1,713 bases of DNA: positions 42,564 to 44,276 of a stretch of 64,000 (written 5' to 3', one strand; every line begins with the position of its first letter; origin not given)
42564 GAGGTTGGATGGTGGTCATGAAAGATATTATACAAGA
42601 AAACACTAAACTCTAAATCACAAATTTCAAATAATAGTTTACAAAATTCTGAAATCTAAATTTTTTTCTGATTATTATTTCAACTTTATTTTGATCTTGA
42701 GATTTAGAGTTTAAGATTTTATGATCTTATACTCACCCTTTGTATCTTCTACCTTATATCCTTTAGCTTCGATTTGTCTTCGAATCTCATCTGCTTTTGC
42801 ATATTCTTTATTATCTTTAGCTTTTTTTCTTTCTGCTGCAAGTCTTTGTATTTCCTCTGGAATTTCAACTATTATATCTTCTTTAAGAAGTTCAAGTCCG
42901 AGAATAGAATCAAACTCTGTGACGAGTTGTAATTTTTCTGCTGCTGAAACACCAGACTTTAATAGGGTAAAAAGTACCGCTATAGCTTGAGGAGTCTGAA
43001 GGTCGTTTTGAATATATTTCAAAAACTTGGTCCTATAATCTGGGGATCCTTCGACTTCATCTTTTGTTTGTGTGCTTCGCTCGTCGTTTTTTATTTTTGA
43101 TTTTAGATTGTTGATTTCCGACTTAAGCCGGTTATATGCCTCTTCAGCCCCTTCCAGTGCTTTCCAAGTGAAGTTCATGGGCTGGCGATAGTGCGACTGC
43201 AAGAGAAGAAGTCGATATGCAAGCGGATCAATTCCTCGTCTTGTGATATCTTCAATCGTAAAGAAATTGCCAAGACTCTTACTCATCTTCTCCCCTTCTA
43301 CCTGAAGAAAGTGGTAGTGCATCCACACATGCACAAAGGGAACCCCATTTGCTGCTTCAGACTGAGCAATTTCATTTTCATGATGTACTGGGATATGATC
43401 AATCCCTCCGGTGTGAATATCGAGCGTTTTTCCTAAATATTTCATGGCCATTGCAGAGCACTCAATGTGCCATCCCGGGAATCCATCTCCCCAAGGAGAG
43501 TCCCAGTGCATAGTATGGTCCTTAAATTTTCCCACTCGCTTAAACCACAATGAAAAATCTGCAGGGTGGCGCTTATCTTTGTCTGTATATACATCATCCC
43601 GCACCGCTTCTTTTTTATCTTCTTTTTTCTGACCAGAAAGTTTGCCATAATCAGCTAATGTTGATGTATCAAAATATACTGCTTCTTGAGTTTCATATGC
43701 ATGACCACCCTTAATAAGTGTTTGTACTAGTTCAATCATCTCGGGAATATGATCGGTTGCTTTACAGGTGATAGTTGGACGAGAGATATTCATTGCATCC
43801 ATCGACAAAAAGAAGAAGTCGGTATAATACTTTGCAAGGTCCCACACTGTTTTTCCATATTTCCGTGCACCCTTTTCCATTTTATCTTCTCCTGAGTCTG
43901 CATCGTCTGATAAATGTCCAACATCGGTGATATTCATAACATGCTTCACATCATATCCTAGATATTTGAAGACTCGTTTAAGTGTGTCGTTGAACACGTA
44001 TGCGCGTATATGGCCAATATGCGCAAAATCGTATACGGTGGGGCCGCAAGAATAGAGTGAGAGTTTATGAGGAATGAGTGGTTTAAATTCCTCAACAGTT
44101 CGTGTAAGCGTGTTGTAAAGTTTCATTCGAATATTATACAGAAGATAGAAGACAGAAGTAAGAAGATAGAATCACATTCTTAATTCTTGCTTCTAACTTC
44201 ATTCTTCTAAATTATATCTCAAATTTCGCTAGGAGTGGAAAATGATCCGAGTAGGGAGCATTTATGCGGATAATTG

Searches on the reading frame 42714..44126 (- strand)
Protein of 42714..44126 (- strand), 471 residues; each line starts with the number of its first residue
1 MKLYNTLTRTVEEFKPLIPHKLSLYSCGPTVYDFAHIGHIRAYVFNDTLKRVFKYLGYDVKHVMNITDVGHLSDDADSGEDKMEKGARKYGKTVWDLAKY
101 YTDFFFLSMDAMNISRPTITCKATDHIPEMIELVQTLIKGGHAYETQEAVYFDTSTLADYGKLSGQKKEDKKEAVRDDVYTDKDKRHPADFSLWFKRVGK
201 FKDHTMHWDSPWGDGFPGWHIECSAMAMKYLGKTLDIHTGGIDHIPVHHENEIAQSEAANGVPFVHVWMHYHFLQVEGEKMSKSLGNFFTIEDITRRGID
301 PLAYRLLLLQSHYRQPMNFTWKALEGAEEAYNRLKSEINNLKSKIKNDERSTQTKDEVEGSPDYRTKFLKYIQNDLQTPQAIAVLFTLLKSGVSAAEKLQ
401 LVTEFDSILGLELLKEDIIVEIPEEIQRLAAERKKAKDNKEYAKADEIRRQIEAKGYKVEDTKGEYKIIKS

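Call 41: find_homologous_proteins(query=window:42714-44126:-, max_evalue=1e-100)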
Query window:42714-44126:- (471 aa): 7832 proteins with E <= 1e-100 among 8000 candidates; the best 120 are listed.
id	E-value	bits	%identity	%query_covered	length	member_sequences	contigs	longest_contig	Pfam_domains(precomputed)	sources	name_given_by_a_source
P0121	0.0e+0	1086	100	100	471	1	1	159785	PF09334.18,PF01406.26,PF01921.25,PF00133.29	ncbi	-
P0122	1.1e-253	860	77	100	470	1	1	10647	PF09334.18,PF01406.26,PF01921.25,PF00133.29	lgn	-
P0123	1.2e-246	837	77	100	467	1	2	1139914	PF09334.18,PF01406.26,PF01921.25,PF00133.29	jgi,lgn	jgi:cysteinyl-tRNA synthetase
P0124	6.1e-246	835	76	100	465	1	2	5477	PF09334.18,PF01406.26,PF01921.25,PF00133.29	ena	-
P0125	6.5e-242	821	73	100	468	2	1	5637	PF09334.18,PF01406.26,PF01921.25,PF00133.29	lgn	-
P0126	7.7e-242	821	74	100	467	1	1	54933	PF09334.18,PF01406.26,PF01921.25,PF00133.29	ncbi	ncbi:MAG: cysteine--tRNA ligase [bacterium]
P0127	8.1e-241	818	73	100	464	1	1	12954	PF09334.18,PF01406.26,PF01921.25,PF00133.29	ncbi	-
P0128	9.5e-241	818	73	100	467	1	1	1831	PF09334.18,PF01406.26,PF01921.25,PF00133.29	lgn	-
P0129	1.7e-240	817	73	99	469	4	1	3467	PF09334.18,PF01406.26,PF01921.25,PF00133.29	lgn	-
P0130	4.2e-240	815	73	100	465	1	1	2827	PF09334.18,PF01406.26,PF01921.25,PF00133.29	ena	-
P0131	4.3e-240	815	74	100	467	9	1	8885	PF09334.18,PF01406.26,PF01921.25,PF00133.29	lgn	-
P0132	7.9e-240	815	73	100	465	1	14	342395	PF09334.18,PF01406.26,PF01921.25,PF00133.29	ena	-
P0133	4.8e-239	812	73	100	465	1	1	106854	PF09334.18,PF01406.26,PF01921.25,PF00133.29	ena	-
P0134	1.0e-238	811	74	100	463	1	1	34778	PF09334.18,PF01406.26,PF01921.25,PF00133.29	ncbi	ncbi:MAG: cysteine--tRNA ligase [Microgenomates group bacterium]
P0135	3.5e-238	809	73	100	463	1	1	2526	PF09334.18,PF01406.26,PF01921.25,PF00133.29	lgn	-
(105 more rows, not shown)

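Call 42: find_encoding_contigs(protein=P0123, flank=10000, max_places=1)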
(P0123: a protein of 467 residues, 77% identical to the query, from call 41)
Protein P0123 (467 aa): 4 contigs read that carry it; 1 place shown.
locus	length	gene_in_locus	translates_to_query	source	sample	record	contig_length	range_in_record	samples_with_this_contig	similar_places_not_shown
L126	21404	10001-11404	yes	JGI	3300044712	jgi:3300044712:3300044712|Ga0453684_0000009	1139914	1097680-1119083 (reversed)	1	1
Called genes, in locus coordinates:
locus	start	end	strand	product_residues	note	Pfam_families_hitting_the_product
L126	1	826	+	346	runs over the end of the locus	PF13177:DNA_pol3_delta2, PF13604:AAA_30 (faint), PF13401:AAA_22 (weak), PF00004:AAA, PF07728:AAA_5 (faint)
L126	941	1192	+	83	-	PF02575:YbaB_DNA_bd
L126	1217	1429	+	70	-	-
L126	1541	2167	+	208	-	PF04294:VanW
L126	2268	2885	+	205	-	PF03734:YkuD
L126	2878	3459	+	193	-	-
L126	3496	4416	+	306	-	PF13793:Pribosyltran_N, PF00156:Pribosyltran, PF14572:Pribosyl_synth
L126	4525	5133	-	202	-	PF21176:RecR_HhH, PF02132:RecR_ZnF (weak), PF01751:Toprim, PF13662:Toprim_4, PF21175:RecR_C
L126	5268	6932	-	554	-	PF00753:Lactamase_B, PF12706:Lactamase_B_2, PF07521:RMMBL (faint), PF22505:RNase_J_b_CASP, PF17770:RNase_J_C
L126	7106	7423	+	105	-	PF01883:FeS_assembly_P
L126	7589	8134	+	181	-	-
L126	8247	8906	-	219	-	PF00702:Hydrolase, PF13419:HAD_2, PF13242:Hydrolase_like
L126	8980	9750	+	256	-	PF03372:Exo_endo_phos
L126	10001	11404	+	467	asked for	PF00133:tRNA-synt_1 (faint), PF01406:tRNA-synt_1e, PF01921:tRNA-synt_1f (faint), PF09334:tRNA-synt_1g (faint)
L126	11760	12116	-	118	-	PF10057:MpsC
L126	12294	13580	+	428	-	PF00152:tRNA-synt_2 (faint), PF13393:tRNA-synt_His, PF00587:tRNA-synt_2b (weak), PF03129:HGTP_anticodon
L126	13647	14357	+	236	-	PF03462:PCRF, PF00472:RF-1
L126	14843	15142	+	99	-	PF01197:Ribosomal_L31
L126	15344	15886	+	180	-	PF00466:Ribosomal_L10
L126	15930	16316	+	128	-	PF16320:Ribosomal_L12_N, PF00542:Ribosomal_L12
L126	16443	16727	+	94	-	-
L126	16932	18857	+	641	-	PF02518:HATPase_c, PF00204:DNA_gyraseB, PF01751:Toprim, PF00986:DNA_gyraseB_C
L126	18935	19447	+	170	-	PF00719:Pyrophosphatase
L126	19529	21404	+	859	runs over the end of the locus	PF00521:DNA_topoisoIV, PF03989:DNA_gyraseA_C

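Call 43: find_encoding_contigs(protein=P0122, flank=10000, max_places=1)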
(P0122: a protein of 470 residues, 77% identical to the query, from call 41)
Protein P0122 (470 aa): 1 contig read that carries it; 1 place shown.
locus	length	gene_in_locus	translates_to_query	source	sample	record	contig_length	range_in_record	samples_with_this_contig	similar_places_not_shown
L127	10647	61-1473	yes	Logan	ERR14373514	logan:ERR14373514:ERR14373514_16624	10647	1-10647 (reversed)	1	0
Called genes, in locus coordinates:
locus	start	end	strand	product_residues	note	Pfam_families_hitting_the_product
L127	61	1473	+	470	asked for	PF01406:tRNA-synt_1e, PF09334:tRNA-synt_1g (faint), PF01921:tRNA-synt_1f (weak), PF00133:tRNA-synt_1 (weak)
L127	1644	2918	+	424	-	PF00152:tRNA-synt_2 (faint), PF13393:tRNA-synt_His, PF00587:tRNA-synt_2b (weak), PF03129:HGTP_anticodon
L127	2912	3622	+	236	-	PF03462:PCRF, PF00472:RF-1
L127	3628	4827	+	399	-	PF05977:MFS_3, PF07690:MFS_1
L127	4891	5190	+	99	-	PF01197:Ribosomal_L31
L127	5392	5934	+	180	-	PF00466:Ribosomal_L10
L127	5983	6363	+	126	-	PF16320:Ribosomal_L12_N, PF00542:Ribosomal_L12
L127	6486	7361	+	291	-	PF06800:Sugar_transport (weak), PF00892:EamA (weak)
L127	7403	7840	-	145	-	-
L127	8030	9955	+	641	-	PF02518:HATPase_c, PF00204:DNA_gyraseB, PF01751:Toprim, PF00986:DNA_gyraseB_C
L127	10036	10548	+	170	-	PF00719:Pyrophosphatase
